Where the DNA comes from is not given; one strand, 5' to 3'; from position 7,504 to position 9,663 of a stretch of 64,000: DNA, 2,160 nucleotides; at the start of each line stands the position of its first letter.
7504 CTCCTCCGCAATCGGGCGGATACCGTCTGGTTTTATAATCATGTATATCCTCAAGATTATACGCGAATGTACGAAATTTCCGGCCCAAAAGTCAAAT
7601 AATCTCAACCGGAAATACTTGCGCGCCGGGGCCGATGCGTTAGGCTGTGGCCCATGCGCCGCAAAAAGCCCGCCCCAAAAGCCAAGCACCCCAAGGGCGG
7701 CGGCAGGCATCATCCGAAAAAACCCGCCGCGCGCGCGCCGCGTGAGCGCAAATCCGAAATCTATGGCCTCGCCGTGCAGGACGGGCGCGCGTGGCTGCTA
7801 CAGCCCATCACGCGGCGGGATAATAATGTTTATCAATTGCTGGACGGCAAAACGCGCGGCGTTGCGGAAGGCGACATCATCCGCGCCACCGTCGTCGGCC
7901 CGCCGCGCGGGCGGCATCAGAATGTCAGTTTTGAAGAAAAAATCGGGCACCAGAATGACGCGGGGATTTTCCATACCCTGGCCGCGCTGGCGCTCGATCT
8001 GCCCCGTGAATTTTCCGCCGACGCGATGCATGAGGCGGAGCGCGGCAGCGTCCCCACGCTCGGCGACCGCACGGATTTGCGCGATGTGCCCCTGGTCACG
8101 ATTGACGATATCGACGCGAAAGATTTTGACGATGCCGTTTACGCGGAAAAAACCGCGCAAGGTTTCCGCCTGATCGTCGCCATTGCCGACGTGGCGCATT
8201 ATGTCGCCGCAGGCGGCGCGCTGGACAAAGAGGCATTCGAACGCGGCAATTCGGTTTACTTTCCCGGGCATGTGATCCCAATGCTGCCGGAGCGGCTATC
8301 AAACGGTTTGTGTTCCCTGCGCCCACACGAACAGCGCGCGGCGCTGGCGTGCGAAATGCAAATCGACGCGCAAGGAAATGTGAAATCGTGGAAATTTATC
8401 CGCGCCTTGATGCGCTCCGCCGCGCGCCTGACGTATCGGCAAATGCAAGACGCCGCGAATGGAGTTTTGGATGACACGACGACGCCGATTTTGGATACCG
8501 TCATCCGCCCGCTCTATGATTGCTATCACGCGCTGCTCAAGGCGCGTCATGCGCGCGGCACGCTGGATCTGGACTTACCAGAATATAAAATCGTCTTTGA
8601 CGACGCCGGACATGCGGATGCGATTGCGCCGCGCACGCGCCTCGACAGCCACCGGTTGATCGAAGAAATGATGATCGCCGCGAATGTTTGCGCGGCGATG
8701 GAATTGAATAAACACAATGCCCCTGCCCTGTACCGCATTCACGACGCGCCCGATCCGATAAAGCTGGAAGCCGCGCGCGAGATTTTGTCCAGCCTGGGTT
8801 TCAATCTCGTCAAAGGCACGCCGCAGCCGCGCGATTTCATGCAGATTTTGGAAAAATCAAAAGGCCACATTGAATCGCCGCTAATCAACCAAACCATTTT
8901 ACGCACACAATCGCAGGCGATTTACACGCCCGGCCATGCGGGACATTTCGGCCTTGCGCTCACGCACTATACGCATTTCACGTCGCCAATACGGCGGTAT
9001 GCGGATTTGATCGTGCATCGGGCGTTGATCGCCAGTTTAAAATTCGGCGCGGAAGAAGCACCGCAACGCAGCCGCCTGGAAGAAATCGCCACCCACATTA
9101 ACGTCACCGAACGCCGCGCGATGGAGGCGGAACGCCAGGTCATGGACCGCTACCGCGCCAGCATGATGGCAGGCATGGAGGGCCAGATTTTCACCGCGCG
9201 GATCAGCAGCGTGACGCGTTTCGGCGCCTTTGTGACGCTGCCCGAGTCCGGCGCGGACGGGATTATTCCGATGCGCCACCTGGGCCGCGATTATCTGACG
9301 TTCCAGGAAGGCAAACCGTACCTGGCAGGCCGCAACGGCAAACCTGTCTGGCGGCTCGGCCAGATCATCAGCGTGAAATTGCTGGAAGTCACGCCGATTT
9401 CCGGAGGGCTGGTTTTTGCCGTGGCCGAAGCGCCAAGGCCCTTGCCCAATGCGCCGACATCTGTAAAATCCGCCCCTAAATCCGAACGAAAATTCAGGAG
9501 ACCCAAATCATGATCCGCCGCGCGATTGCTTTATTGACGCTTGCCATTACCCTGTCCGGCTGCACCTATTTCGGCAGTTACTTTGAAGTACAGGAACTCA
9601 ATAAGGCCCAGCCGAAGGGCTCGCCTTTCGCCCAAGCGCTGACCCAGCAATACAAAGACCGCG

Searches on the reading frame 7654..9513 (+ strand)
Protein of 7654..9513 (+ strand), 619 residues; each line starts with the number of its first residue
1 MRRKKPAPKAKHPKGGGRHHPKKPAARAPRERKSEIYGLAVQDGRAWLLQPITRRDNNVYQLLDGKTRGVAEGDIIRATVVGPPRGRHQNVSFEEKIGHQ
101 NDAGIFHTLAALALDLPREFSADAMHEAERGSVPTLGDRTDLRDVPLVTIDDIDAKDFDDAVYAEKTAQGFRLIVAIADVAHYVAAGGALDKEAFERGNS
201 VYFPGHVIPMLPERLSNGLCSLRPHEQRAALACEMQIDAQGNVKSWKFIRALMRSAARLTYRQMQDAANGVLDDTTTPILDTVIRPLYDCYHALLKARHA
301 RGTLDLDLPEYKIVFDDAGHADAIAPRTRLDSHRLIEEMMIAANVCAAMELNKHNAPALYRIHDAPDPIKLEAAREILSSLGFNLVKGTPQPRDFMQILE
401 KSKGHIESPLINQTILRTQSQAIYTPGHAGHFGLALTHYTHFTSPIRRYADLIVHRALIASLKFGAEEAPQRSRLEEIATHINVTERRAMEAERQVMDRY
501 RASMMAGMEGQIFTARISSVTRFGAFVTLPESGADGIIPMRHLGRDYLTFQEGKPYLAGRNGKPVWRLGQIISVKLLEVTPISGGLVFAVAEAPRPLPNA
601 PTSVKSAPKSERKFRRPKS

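Call 79: search_protein_families(library=ncbifam, proteins=[window:7654-9513:+], max_evalue=1e-20)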
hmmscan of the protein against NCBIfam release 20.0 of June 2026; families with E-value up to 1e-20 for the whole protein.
window:7654-9513:+ (619 aa): 5 families
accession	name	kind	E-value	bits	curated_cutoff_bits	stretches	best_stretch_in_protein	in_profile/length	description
TIGR02063.1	RNase_R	equivalog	1.4e-179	598.8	597.85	1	31-590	134-709/711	ribonuclease R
TIGR00358.1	3_prime_RNase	superfamily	1.7e-146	489.3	368.6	1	69-580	120-646/657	VacB/RNase II family 3'-5' exoribonuclease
NF008648.0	PRK11642.1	equivalog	1.1e-118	397.7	982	1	138-579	259-713/813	ribonuclease R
NF003455.0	PRK05054.1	equivalog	3.6e-85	286.5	542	1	87-580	141-633/645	exoribonuclease II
TIGR02062.1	RNase_B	equivalog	6e-76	255.8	641.9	1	138-580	189-636/646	exoribonuclease II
